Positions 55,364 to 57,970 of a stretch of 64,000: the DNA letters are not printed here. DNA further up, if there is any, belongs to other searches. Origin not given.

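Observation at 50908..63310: Twelve-kb co-directional run of six exported proteins with no assignable activity, appended to the tandem susCD PUL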

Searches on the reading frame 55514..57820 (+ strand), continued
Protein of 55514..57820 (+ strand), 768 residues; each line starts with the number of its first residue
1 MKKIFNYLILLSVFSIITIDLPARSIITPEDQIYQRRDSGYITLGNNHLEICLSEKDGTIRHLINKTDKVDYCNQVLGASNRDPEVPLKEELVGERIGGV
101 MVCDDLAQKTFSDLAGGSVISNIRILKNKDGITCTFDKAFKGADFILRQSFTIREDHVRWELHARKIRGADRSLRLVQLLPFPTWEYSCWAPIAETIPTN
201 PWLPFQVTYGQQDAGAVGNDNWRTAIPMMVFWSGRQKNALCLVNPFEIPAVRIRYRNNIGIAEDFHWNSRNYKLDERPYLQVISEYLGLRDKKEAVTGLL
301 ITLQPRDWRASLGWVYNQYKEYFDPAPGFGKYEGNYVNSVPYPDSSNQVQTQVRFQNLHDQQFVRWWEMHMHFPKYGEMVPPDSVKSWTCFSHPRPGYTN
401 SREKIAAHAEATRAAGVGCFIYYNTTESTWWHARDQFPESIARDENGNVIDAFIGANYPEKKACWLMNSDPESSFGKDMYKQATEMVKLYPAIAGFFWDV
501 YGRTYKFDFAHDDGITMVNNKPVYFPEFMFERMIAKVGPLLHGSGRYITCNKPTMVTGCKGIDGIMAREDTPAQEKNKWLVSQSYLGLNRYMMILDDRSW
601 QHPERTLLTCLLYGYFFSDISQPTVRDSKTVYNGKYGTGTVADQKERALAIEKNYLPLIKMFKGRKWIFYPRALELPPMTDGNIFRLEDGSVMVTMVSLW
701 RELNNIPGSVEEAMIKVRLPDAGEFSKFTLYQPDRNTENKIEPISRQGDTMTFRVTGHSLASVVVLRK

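Call 37: predict_structure(alignment_id=A1)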
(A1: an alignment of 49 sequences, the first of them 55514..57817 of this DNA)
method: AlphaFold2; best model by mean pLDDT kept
length: 768 residues; sequences in the alignment: 49
mean_pLDDT: 87.5   pTM: 0.88
mean pLDDT of the five models: 87.5, 87.2, 86.5, 86.0, 85.5
residues with pLDDT >= 90: 520; 70-90: 139; 50-70: 66; < 50: 43
segments of 3 or more residues with pLDDT < 50: 20-30, 80-82, 214-218, 502-521
pLDDT, mean of each block of 10 residues (from residue 1): 62 59 45 89 97 98 95 76 51 84 93 94 96 98 97 97 95 92 85 64 78 52 84 92 91 80 57 86 83 91 94 97 96 95 89 94 96 95 96 93 96 97 93 95 78 88 90 94 98 92 42 38 67 94 97 88 93 89 91 94 96 96 90 80 95 98 97 95 97 98 93 96 98 97 98 97 98
secondary structure, 60 per line:
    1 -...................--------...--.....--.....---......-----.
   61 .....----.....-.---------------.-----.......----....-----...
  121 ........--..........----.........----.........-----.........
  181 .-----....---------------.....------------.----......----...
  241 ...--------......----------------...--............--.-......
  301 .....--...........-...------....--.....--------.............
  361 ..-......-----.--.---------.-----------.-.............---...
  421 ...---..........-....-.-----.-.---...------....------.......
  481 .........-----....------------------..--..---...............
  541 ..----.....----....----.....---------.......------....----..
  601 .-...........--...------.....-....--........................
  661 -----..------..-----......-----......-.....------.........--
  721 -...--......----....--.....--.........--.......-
elements in order (helices of 4 or more, strands of 3 or more residues): H2-20 E34-38 E41-45 E49-54 E60-65 E98-104 E109-112 E118-128 E131-140 E145-153 E158-166 E172-181 E187-190 E206-210 E228-233 E238-243 E252-257 E279-290 E295-305 H308-318 H329-332 E335-339 H348-362 E364-369 H402-414 E418-423 E427-429 H430-436 E464-467 H474-489 E495-498 H526-542 E547-551 H556-559 E564-568 H578-584 E591-594 H603-613 E616-618 H625-629 E631-634 E637-640 H641-660 E681-686 E692-697 H699-703 E710-718 E727-732 E737-740 E743-747 E750-758 E761-767

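Call 39: fold_search(model_id=the predicted structure, library=pdb)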
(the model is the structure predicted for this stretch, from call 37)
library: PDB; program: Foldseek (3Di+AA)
matches with E <= 10: 1229; with E <= 0.001: 494
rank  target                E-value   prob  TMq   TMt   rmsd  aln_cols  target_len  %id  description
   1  6phw_A                4.4e-18  1.00  0.56  0.59   9.3       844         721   10  SpAga D472N structure in complex with melibiose (released 2019-10-02)
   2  6phu                  6.7e-18  1.00  0.55  0.57   9.8       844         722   10  SpAga wild type apo structure (released 2019-10-02)
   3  6phv                  1.2e-17  1.00  0.55  0.58   9.5       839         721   10  SpAga galactose product complex structure (released 2019-10-02)
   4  8x1b                  2.8e-17  1.00  0.52  0.59   8.5       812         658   10  Cryo-EM structure of FpGalactosaminidase from Flavonifractor plautii in apo state (released 2024-11-13)
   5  3mi6_A                4.5e-17  1.00  0.49  0.50  12.2       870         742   11  Crystal structure of the alpha-galactosidase from Lactobacillus brevis, Northeast Structural Genomics Consortium Targe (released 2010-04-28)
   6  8k1a_A                4.8e-17  1.00  0.52  0.53   9.6       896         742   10  the wild-typed alpha-galactosidase 5 (released 2024-07-17)
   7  8iub_A                7.2e-17  1.00  0.40  0.54  18.2       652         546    9  Crystal structure of GH66 endodextranase from Flavobacterium johnsoniae in complex with isomaltotriose (released 2023-06-14)
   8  9ayu_A                1.2e-16  1.00  0.53  0.60   8.6       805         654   10  Structure of the A type blood alpha-D-galactosamine galactosaminidase D463A mutant from Flavonifractor plautii (released 2024-12-18)
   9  8iua_A                1.6e-16  1.00  0.41  0.54  18.5       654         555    9  Crystal structure of GH66 endodextranase from Flavobacterium johnsoniae in complex with isomaltose (released 2023-06-14)
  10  2xn0_A                1.6e-16  1.00  0.50  0.52  10.6       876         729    8  Structure of alpha-galactosidase from Lactobacillus acidophilus NCFM, PtCl4 derivative (released 2011-08-10)
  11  4fnr_A                1.7e-16  1.00  0.48  0.51  11.3       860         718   10  Crystal structure of GH36 alpha-galactosidase AgaA from Geobacillus stearothermophilus (released 2012-10-03)
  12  5axg_B                1.8e-16  1.00  0.41  0.52  22.7       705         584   10  Crystal structure of thermophilic dextranase from Thermoanaerobacter pseudethanolicus (released 2015-11-11)
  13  3mi6_C                2.5e-16  1.00  0.49  0.50  12.2       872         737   10  Crystal structure of the alpha-galactosidase from Lactobacillus brevis, Northeast Structural Genomics Consortium Targe (released 2010-04-28)
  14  3mi6_B                2.5e-16  1.00  0.47  0.49  12.2       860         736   10  Crystal structure of the alpha-galactosidase from Lactobacillus brevis, Northeast Structural Genomics Consortium Targe (released 2010-04-28)
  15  5axh_B                3.6e-16  1.00  0.41  0.52  22.5       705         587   10  Crystal structure of thermophilic dextranase from Thermoanaerobacter pseudethanolicus, D312G mutant in complex with is (released 2015-11-11)
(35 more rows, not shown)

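Call 73: search_protein_families(library=pfam, proteins=[window:55514-57820:+], max_evalue=10)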
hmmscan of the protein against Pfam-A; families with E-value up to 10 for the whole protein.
window:55514-57820:+ (768 aa): 0 families

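Call 89: search_protein_families(library=pfam, proteins=[L047:1082-4495:+, L047:4736-6883:-, L047:6979-9552:+, L047:12911-14665:+, L047:14819-18187:+, L047:18295-21519:+, L025:4077-6971:-, L025:13275-15710:-, L025:16815-18428:-, L025:18278-19615:-], max_evalue=0.001)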
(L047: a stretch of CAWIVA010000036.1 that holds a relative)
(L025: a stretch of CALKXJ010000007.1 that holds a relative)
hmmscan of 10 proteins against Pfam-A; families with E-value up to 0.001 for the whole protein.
L047:1082-4495:+ (1137 aa): 3 families
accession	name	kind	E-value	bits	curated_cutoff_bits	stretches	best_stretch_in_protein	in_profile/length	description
PF02867.20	Ribonuc_red_lgC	-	2.3e-130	436.2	23.9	1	197-761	1-523/523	Ribonucleotide reductase, barrel domain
PF08471.15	Ribonuc_red_2_N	-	2.1e-20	73.3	27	1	66-149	1-103/103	Class II vitamin B12-dependent ribonucleotide reductase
PF12637.14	TSCPD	-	3.2e-11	43.8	22.8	1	894-981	12-85/88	TSCPD domain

L047:4736-6883:- (715 aa): 8 families
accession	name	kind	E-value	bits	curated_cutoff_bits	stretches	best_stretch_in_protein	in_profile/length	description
PF00326.27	Peptidase_S9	-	1.8e-48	165.3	22.6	1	510-711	6-210/213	Prolyl oligopeptidase family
PF07676.18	PD40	-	2.1e-19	69.4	20.9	0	148-171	2-25/38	WD40-like Beta Propeller Repeat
PF01738.24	DLH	-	2.5e-13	50.6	21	1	512-708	35-214/217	Dienelactone hydrolase family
PF02129.25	Peptidase_S15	-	2.8e-10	40.8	23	1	508-612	40-141/262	X-Pro dipeptidyl-peptidase (S15 family)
PF20434.5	BD-FAE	-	8.4e-10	39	26.8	1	482-671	10-215/215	BD-FAE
PF00561.26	Abhydrolase_1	-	9.3e-09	35.7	25.8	1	486-600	1-102/245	alpha/beta hydrolase fold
PF00930.27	DPPIV_N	-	5.5e-05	22.5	22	0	288-303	45-60/354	Dipeptidyl peptidase IV (DPP IV) N-terminal region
PF12740.14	PETase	-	0.00058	19.8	28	0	562-600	119-157/263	PET hydrolase-like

L047:6979-9552:+ (857 aa): 3 families
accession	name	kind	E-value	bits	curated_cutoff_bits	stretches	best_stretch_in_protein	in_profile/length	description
PF03632.21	Glyco_hydro_65m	-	9.4e-43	147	27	1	485-694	29-255/371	Glycosyl hydrolase family 65 central catalytic domain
PF03636.21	Glyco_hydro_65N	-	4.8e-13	49.8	26.6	1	210-404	88-230/233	Glycosyl hydrolase family 65, N-terminal domain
PF22124.2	Glyco_hydro_95_cat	-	7.6e-06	25.5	27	1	573-654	175-264/408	Glycosyl hydrolase family 95 catalytic domain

L047:12911-14665:+ (584 aa): 3 families
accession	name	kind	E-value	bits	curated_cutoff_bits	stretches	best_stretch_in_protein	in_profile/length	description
PF13517.12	FG-GAP_3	-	5e-54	181.2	26.9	6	143-206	1-61/61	FG-GAP-like repeat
PF07593.17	UnbV_ASPIC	-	1.4e-21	76.6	23.4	1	504-570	1-68/68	ASPIC and UnbV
PF01839.29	FG-GAP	-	2.4e-16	59.7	22.1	1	138-169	4-32/37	FG-GAP repeat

L047:14819-18187:+ (1122 aa): 22 families
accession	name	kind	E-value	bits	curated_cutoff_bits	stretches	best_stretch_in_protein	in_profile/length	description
PF17128.10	DUF5107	-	6.8e-49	166.9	24.4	1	75-374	3-310/310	Domain of unknown function (DUF5107)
PF07719.23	TPR_2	-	3.5e-27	92.7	27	1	834-863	5-34/34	Tetratricopeptide repeat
PF13428.12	TPR_14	-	1e-18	66.4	23.5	0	869-905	6-42/44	Tetratricopeptide repeat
PF13431.12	TPR_17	-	1.2e-18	66.2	24.4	0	563-592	4-33/34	Tetratricopeptide repeat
PF13432.12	TPR_16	-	1.6e-18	67.2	32.7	1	801-862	2-63/65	Tetratricopeptide repeat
PF14559.12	TPR_19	-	2.5e-17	63.4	25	2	810-862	5-57/68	Tetratricopeptide repeat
PF00515.34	TPR_1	-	2.7e-17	62.2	27.8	0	836-863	7-34/34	Tetratricopeptide repeat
PF13181.12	TPR_8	-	8.7e-15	54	25.7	0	836-863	7-34/34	Tetratricopeptide repeat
PF13424.12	TPR_12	-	1.6e-12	47.9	30.1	1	832-893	5-74/77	Tetratricopeptide repeat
PF13414.12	TPR_11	-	2e-12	47.1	26.8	2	813-844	11-42/42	TPR repeat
PF13374.12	TPR_10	-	6.1e-09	36.1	27.5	0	832-860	4-32/42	Tetratricopeptide repeat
PF13174.12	TPR_6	-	8e-07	29.8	26.3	0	836-862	6-32/33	Tetratricopeptide repeat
PF14561.12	TPR_20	-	8.1e-06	26.5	25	0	813-855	5-47/90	Tetratricopeptide repeat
PF13371.12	TPR_9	-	8.8e-06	26.1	35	1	810-862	9-61/73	Tetratricopeptide repeat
PF13176.12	TPR_7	-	1.5e-05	25.2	27.9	0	834-862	3-31/36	Tetratricopeptide repeat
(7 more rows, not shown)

L047:18295-21519:+ (1074 aa): 2 families
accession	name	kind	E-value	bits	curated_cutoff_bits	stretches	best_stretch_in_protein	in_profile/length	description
PF08532.16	Glyco_hydro_42M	-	6.4e-09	36.1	25.8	1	671-839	32-196/207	Beta-galactosidase trimerisation domain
PF02449.21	Glyco_hydro_42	-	0.00057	19.8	21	0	261-309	132-175/376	Beta-galactosidase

L025:4077-6971:- (964 aa): 24 families
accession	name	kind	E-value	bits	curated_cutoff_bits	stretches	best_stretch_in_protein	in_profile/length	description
PF17760.6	UvrA_inter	-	1e-36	125.5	23.3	1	170-277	1-108/109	UvrA interaction domain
PF00005.33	ABC_tran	-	2e-21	77.4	25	1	822-874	88-137/137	ABC transporter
PF17755.6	UvrA_DNA-bind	-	9.3e-13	48.9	23.2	1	327-388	1-64/110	UvrA DNA-binding domain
PF02463.25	SMC_N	-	1.7e-10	41.1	40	0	287-573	135-209/220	RecF/RecN/SMC N terminal domain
PF13191.12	AAA_16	-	8.2e-09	36.6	32.6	0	648-678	25-58/167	AAA ATPase domain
PF13555.12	AAA_29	-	1.8e-08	34.4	27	0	58-80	16-38/61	P-loop containing region of AAA domain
PF13304.12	AAA_21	-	9.5e-07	29.6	27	0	857-891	252-286/304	AAA domain, putative AbiEii toxin, Type IV TA system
PF00684.25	DnaJ_CXXCXGXG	-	5.9e-06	26.9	32.7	0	752-783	17-51/65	DnaJ central domain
PF03193.22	RsgA_GTPase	-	7.9e-06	26.2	30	0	626-670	86-129/174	RsgA GTPase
PF13401.12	AAA_22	-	8.9e-06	26.5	27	0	649-672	7-30/130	AAA domain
PF13476.12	AAA_23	-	1.6e-05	26.1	27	0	52-80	10-35/201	AAA domain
PF13175.12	AAA_15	-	2.5e-05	24.5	32.1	0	852-904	317-369/374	AAA ATPase domain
PF20720.3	nSTAND3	-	3.7e-05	23.9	27.2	0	649-675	19-45/155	Novel STAND NTPase 3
PF20703.3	nSTAND1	-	3.9e-05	23.9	27.1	0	649-673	35-59/379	Novel STAND NTPase 1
PF13481.12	AAA_25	-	3.9e-05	23.8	27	0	61-84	30-53/195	AAA domain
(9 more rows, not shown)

L025:13275-15710:- (811 aa): 2 families
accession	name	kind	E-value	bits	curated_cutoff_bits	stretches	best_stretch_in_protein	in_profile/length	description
PF07602.17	DUF1565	-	0.00026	20.8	20.3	0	219-339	94-213/257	Protein of unknown function (DUF1565)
PF01833.30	TIG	-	0.00058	20.2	20.9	0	635-676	31-72/84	IPT/TIG domain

L025:16815-18428:- (537 aa): 2 families
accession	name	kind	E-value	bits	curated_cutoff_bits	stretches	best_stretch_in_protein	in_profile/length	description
PF01120.23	Alpha_L_fucos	-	1.3e-105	354.1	25.2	1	82-446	6-345/345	Alpha-L-fucosidase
PF16757.11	Fucosidase_C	-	3.8e-12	47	25.6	1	460-532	7-87/88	Alpha-L-fucosidase C-terminal domain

L025:18278-19615:- (445 aa): 4 families
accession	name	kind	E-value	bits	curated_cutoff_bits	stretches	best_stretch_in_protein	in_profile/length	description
PF19051.5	GFO_IDH_MocA_C2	-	8e-25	88.2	23.3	2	193-254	42-103/254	Oxidoreductase family, C-terminal alpha/beta domain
PF01408.29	GFO_IDH_MocA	-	1.7e-16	61.4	24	1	28-152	2-119/120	Oxidoreductase family, NAD-binding Rossmann fold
PF22725.1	GFO_IDH_MocA_C3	-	9e-13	48.7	27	1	218-319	30-123/124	GFO/IDH/MocA C-terminal domain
PF02894.22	GFO_IDH_MocA_C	-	9.6e-10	39.1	22.9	1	215-394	30-200/218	Oxidoreductase family, C-terminal alpha/beta domain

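Call 97: find_encoding_contigs(protein=P0002, flank=10000, max_places=2)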
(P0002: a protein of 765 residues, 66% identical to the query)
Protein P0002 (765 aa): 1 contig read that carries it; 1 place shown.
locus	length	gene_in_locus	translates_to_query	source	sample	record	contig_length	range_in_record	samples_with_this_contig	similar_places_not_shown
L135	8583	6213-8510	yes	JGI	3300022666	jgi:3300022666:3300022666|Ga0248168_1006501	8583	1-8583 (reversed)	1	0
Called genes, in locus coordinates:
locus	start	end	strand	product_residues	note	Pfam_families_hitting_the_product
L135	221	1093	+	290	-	PF00023:Ank (faint), PF13606:Ank_3 (faint), PF12796:Ank_2, PF13857:Ank_5, PF12796:Ank_2, PF13637:Ank_4 (weak)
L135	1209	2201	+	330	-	PF13593:SBF_like, PF01758:SBF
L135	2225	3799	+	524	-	-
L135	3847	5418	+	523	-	PF03824:NicO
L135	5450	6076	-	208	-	PF04250:DUF429 (faint)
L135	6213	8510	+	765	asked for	-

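Call 98: find_encoding_contigs(protein=P0003, flank=10000, max_places=2)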
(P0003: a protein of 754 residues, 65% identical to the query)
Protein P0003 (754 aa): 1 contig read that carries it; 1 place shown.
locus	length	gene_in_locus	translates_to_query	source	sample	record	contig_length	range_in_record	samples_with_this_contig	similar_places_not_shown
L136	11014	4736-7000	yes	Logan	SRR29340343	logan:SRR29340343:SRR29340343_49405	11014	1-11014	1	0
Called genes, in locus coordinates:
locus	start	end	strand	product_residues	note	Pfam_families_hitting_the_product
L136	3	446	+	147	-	?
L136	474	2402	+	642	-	PF00288:GHMP_kinases_N, PF00483:NTP_transferase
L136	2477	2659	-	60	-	-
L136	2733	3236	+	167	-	PF11127:YgaP-like_TM (weak)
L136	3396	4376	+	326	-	PF13593:SBF_like, PF01758:SBF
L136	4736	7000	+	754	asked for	-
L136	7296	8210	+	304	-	-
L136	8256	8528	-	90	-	-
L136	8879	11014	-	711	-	?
